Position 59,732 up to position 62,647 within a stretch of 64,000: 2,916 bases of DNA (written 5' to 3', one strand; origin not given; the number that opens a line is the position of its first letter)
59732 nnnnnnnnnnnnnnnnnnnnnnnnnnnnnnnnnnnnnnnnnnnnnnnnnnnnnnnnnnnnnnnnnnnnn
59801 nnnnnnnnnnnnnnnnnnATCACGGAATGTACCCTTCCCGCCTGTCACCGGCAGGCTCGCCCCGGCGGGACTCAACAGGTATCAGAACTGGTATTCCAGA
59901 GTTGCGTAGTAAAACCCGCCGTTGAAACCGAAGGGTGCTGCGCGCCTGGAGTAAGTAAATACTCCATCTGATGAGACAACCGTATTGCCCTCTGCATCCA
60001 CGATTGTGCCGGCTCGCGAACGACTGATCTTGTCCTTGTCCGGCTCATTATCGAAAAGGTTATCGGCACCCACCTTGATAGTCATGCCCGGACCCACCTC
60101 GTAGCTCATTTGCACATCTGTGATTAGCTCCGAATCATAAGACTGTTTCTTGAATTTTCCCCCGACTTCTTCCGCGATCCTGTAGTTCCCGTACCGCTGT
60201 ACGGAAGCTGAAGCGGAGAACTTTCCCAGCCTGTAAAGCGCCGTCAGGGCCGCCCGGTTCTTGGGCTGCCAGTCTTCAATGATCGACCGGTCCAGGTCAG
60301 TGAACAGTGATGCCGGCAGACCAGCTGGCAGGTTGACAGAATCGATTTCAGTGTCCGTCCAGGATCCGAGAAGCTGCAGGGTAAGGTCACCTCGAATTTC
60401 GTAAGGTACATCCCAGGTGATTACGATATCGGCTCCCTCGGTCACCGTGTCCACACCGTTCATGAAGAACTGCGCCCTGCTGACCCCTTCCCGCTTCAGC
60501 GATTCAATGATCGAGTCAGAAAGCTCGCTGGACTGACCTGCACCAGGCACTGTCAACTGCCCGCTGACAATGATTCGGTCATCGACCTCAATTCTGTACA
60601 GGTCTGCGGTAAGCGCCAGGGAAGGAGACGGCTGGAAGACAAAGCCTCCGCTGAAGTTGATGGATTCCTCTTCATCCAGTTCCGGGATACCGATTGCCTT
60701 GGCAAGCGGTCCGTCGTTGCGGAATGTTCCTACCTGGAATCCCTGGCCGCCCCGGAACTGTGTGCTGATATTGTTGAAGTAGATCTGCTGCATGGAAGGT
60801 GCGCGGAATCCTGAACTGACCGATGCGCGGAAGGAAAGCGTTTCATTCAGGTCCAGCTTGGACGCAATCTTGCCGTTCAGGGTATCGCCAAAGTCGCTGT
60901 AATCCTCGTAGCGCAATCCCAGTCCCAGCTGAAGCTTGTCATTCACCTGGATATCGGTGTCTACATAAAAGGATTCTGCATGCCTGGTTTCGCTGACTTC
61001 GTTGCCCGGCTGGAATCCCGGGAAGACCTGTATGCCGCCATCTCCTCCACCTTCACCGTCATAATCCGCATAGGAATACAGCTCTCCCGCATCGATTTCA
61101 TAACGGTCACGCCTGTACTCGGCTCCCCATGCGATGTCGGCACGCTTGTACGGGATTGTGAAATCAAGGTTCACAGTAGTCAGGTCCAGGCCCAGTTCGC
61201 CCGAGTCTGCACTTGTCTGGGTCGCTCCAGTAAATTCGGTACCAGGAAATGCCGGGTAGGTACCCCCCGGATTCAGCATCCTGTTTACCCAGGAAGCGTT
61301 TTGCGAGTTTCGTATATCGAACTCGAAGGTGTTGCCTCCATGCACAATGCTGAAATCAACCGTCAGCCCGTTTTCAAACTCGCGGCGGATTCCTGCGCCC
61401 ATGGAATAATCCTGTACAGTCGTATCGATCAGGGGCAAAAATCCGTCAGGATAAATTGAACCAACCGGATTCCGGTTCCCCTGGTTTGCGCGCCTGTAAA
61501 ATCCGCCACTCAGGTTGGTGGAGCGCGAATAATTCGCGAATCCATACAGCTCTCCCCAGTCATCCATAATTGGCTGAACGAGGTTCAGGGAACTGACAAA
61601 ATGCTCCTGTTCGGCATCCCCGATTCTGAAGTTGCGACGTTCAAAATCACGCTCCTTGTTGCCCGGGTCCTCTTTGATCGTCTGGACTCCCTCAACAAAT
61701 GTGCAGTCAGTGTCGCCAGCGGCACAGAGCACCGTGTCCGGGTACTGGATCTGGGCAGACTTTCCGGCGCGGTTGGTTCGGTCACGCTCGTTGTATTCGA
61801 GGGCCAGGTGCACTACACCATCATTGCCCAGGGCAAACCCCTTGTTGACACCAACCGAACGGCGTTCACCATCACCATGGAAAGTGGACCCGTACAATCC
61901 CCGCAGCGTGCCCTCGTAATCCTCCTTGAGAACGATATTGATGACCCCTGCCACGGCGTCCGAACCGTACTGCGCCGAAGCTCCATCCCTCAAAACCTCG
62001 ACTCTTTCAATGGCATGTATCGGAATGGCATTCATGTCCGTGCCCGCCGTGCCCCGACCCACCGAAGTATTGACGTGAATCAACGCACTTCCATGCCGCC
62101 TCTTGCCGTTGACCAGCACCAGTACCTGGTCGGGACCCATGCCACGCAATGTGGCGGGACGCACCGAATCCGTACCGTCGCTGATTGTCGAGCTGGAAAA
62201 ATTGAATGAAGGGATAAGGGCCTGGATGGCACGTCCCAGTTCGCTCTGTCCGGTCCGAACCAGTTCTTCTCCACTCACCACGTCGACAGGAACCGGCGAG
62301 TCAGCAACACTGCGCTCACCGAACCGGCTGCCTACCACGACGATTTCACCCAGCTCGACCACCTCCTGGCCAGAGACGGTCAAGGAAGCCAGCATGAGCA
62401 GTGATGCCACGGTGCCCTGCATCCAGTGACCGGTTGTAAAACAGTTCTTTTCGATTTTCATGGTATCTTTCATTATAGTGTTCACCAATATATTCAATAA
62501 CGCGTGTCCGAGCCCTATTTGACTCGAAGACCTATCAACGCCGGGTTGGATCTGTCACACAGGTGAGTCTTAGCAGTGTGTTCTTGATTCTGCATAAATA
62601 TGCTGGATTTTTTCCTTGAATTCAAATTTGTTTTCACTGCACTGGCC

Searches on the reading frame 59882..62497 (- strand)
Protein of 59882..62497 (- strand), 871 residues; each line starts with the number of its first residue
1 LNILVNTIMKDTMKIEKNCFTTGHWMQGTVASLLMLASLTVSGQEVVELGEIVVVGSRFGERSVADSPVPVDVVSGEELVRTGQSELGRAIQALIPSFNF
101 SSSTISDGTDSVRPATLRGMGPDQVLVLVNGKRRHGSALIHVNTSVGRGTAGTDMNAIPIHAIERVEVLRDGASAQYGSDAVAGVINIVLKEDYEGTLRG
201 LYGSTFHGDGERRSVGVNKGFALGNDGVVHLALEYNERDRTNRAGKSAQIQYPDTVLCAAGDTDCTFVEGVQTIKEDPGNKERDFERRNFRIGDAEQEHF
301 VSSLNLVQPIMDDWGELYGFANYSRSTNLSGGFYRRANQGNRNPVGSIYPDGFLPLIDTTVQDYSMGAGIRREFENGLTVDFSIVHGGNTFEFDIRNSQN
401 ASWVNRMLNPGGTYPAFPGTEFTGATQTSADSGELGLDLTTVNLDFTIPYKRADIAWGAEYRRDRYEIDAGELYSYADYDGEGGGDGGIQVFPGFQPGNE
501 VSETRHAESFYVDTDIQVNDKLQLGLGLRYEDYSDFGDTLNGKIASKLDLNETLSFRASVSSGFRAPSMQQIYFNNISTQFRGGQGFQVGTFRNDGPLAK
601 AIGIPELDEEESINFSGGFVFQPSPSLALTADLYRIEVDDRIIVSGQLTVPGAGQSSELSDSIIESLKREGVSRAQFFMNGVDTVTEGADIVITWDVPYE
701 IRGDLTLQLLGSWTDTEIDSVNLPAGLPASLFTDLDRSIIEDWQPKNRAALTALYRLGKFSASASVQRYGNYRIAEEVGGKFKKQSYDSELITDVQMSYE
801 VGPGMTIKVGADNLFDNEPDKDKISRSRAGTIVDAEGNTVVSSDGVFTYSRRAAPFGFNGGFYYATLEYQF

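Call 66: search_protein_families(library=pfam, proteins=[window:59882-62497:-], max_evalue=0.00001)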
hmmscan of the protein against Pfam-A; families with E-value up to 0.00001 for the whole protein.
window:59882-62497:- (871 aa): 2 families
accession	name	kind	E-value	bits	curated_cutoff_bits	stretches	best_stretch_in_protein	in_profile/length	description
PF00593.30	TonB_dep_Rec_b-barrel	-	3.4e-35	123.2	27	1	318-814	19-436/436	TonB dependent receptor-like, beta-barrel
PF07715.20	Plug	-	5.7e-21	75.5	23.9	1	64-185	2-107/107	TonB-dependent Receptor Plug Domain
